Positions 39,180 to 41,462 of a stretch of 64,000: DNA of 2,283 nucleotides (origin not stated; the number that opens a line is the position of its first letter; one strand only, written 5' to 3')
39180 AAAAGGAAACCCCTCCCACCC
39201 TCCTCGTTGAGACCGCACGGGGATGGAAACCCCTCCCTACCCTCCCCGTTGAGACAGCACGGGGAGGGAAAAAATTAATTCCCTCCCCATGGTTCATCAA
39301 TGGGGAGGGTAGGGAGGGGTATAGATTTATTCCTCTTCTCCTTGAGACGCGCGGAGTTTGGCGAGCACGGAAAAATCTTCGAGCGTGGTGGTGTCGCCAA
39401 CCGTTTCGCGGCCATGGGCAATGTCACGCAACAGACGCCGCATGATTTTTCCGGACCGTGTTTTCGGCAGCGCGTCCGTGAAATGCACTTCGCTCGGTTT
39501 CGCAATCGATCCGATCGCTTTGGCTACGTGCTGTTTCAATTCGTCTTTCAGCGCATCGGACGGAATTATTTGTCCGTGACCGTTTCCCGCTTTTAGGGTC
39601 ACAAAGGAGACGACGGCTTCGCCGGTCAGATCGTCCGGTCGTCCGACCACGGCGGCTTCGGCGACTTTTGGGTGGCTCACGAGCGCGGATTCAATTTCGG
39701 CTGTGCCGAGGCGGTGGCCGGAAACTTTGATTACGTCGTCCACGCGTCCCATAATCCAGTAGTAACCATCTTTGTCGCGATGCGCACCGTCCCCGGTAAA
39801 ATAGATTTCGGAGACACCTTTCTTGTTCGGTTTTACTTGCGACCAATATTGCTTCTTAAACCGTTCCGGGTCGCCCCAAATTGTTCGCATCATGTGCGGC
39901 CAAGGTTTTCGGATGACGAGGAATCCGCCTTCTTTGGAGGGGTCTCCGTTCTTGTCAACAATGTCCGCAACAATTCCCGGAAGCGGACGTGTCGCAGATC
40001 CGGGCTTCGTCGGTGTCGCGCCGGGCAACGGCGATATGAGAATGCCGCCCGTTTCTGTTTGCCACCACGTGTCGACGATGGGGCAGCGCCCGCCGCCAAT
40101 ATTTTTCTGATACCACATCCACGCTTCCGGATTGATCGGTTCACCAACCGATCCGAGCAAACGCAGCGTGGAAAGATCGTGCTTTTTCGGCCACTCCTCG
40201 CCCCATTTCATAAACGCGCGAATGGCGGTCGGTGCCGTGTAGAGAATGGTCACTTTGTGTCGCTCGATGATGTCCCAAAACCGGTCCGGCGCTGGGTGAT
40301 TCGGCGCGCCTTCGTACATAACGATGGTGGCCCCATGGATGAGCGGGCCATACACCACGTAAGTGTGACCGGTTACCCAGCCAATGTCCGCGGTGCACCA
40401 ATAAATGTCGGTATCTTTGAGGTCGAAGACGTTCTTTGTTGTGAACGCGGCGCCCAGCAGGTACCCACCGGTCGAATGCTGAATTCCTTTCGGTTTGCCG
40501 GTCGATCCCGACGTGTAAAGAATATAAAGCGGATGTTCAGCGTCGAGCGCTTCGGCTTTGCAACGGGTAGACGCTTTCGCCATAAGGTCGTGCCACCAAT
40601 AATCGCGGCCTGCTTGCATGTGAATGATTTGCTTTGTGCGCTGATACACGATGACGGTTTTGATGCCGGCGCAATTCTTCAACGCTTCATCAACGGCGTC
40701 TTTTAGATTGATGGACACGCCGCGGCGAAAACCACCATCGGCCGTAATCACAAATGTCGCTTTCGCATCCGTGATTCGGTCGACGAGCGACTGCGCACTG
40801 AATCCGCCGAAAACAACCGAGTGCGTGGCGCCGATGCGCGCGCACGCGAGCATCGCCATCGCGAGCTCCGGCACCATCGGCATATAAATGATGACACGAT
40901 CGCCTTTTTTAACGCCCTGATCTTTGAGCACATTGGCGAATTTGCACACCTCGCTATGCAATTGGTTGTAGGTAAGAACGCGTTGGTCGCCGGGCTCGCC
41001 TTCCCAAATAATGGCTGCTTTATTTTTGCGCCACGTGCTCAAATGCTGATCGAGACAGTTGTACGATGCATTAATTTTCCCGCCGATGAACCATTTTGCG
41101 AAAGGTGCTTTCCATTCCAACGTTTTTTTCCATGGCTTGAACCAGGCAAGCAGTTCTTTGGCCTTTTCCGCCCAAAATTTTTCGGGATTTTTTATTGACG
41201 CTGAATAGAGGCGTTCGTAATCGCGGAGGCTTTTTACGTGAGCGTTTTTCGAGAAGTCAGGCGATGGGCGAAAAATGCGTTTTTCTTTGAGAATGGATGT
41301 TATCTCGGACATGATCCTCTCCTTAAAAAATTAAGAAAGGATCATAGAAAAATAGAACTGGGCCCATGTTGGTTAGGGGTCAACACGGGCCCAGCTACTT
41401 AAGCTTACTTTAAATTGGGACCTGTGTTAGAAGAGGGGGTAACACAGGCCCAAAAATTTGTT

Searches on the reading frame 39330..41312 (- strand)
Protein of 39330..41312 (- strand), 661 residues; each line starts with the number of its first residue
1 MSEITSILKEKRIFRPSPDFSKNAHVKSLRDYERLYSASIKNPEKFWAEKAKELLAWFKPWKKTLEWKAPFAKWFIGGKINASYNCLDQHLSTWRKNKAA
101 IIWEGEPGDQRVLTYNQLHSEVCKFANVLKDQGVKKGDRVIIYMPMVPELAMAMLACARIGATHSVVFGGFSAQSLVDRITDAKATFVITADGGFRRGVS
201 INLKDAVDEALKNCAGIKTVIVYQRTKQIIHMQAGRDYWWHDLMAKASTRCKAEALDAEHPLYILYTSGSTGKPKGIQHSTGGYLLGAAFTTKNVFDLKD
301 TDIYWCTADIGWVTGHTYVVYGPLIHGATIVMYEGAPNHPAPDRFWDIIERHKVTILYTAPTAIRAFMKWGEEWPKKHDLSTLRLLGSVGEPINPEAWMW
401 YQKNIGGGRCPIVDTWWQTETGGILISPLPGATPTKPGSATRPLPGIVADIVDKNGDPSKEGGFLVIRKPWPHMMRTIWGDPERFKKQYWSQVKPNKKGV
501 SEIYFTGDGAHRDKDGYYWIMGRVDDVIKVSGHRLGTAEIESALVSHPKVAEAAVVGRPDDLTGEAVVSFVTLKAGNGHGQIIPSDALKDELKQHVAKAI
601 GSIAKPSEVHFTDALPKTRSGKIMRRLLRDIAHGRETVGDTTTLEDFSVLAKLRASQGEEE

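Call 15: search_protein_families(library=pfam, proteins=[window:39330-41312:-], max_evalue=0.001)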
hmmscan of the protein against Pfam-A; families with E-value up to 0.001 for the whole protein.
window:39330-41312:- (661 aa): 3 families
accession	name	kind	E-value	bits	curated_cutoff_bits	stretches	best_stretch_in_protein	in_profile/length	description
PF00501.34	AMP-binding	-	2.7e-90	303.4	29.9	1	95-479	9-384/384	AMP-binding enzyme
PF13193.12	AMP-binding_C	-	5.3e-29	101.4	24.5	1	539-622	1-76/76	AMP-binding enzyme C-terminal domain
PF16177.11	ACAS_N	-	3e-23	81.8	27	1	32-86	1-55/55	Acetyl-coenzyme A synthetase N-terminus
